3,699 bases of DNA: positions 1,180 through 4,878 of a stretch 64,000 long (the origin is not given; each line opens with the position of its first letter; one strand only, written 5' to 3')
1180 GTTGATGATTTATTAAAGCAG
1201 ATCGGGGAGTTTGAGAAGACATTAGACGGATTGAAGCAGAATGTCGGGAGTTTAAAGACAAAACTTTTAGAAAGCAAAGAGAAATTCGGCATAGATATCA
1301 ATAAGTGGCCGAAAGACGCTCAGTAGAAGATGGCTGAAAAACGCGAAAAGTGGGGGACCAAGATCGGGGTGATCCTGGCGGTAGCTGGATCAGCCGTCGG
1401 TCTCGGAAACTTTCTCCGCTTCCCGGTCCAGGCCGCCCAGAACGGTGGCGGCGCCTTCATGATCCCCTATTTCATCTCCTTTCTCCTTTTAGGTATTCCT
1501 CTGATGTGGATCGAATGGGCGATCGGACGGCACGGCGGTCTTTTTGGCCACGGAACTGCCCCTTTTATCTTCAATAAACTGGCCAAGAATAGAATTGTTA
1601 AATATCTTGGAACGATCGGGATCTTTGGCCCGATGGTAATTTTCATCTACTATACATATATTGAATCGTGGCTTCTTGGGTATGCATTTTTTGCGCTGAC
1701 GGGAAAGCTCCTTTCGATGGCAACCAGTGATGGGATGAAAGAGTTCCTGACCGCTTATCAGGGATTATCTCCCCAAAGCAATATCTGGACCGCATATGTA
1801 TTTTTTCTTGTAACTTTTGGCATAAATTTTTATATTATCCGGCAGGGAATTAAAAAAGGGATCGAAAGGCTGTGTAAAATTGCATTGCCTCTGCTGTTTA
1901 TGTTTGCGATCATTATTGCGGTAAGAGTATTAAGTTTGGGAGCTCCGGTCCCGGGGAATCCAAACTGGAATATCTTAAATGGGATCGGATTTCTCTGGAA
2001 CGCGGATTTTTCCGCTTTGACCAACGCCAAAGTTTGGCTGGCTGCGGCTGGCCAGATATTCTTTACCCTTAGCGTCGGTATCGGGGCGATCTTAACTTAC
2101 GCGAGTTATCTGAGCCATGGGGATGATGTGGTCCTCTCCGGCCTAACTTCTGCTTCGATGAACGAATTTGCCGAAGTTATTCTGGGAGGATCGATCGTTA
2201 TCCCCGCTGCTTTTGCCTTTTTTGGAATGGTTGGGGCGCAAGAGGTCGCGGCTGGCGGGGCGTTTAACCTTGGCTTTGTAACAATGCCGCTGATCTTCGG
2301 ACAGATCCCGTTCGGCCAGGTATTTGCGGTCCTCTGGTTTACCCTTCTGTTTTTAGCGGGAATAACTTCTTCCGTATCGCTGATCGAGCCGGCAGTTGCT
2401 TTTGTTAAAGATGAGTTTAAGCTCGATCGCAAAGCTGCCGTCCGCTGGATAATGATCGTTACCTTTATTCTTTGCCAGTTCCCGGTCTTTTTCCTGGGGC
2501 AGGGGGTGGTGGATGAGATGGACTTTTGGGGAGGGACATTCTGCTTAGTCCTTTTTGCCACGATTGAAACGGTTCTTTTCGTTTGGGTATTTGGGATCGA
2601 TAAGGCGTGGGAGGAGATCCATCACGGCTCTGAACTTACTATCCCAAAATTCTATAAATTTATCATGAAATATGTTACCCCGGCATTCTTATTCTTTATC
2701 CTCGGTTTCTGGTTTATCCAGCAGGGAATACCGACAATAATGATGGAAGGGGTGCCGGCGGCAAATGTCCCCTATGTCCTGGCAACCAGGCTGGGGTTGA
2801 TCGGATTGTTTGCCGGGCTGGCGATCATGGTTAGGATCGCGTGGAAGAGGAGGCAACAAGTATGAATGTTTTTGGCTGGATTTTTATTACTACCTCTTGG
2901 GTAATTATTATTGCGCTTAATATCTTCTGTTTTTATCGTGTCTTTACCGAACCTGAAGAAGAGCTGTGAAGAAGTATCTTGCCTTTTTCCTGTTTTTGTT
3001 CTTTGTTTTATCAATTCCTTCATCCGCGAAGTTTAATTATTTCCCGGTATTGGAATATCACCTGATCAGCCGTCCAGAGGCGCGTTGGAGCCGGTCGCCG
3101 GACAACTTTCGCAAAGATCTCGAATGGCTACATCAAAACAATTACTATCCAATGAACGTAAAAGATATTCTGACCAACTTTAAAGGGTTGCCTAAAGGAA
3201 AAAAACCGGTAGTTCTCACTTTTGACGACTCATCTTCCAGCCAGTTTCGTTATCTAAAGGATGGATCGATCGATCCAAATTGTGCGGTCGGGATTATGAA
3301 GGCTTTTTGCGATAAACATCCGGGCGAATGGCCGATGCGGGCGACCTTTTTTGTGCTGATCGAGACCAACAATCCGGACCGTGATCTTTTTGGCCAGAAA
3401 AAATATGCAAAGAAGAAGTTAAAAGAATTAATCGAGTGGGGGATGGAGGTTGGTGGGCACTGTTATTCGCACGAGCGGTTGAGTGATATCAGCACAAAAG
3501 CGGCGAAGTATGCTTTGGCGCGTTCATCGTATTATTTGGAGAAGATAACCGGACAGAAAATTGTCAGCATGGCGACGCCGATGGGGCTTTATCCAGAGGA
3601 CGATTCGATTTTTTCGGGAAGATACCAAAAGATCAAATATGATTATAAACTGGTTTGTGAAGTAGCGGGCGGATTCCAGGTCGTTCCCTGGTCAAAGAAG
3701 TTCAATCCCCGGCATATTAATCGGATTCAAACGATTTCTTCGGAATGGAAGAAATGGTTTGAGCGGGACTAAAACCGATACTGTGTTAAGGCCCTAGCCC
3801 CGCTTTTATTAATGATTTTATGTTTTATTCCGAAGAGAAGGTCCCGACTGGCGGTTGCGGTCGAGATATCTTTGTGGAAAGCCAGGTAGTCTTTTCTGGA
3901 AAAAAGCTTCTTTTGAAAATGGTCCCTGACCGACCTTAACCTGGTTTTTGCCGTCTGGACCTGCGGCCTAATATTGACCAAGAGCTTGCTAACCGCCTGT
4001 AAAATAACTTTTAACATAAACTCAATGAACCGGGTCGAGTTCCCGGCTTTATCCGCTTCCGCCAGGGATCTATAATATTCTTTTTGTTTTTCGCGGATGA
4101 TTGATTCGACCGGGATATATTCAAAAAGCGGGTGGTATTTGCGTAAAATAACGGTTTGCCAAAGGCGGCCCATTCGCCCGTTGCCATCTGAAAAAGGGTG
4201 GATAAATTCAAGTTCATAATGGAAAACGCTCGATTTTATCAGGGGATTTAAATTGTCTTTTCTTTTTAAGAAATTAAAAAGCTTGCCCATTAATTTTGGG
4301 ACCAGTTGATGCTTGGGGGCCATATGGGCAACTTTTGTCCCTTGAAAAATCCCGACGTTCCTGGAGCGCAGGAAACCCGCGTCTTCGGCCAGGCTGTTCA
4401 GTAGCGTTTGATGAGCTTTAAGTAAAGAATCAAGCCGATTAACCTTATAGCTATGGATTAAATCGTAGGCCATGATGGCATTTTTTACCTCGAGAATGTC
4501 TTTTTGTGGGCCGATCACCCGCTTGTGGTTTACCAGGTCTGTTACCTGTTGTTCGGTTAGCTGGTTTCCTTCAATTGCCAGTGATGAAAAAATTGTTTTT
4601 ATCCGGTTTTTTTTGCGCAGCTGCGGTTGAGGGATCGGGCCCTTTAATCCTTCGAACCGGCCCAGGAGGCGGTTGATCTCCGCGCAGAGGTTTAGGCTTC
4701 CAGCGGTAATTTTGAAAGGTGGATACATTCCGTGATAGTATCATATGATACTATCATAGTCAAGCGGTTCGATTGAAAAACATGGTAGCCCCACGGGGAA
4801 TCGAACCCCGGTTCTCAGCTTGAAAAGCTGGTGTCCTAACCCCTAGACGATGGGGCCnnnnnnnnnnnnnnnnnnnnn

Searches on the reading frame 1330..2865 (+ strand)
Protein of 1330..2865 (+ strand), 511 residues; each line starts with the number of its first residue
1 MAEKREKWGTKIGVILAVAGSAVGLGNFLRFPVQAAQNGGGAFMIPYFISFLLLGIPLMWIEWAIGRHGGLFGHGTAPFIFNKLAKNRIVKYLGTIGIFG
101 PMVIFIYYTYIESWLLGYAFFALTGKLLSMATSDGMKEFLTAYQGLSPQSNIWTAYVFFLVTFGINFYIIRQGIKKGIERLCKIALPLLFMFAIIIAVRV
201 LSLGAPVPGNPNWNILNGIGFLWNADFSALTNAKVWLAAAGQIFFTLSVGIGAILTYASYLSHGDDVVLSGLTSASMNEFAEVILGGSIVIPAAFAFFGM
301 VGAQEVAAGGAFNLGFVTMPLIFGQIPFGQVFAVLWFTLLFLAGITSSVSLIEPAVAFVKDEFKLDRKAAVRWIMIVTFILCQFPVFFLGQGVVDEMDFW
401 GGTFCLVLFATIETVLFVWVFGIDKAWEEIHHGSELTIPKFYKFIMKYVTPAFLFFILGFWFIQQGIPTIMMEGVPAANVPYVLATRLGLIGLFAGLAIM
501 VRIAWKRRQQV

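Call 44: search_protein_families(library=pfam, proteins=[window:1330-2865:+], max_evalue=0.00001)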
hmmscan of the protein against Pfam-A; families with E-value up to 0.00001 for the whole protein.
window:1330-2865:+ (511 aa): 1 family
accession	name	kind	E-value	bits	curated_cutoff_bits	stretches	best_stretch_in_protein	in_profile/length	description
PF00209.24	SNF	-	1.9e-57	195.6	27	2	161-465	182-484/524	Sodium:neurotransmitter symporter family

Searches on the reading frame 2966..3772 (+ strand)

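Call 44: search_protein_families(library=pfam, proteins=[window:2966-3772:+], max_evalue=0.00001)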
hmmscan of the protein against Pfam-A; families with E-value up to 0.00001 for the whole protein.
window:2966-3772:+ (268 aa): 1 family
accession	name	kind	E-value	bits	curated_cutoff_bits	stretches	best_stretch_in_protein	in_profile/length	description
PF01522.26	Polysacc_deac_1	-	2e-13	50.8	23.1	1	77-211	4-110/124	Polysaccharide deacetylase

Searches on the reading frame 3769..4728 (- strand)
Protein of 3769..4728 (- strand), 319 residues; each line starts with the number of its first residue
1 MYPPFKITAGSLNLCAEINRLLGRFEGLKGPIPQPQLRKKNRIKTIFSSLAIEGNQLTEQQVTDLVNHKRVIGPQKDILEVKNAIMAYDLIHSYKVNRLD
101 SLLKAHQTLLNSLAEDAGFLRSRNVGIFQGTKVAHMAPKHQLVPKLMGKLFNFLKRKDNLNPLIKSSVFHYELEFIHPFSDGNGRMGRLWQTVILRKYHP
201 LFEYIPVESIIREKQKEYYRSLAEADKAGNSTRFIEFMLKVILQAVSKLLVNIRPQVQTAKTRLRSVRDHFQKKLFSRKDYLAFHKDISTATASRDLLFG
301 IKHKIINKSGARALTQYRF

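Call 44: search_protein_families(library=pfam, proteins=[window:3769-4728:-], max_evalue=0.00001)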
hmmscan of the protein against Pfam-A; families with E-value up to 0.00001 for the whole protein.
window:3769-4728:- (319 aa): 1 family
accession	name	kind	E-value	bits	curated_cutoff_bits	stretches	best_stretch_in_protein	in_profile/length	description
PF02661.23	Fic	-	1.1e-18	68.2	24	1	100-195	5-93/93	Fic/DOC family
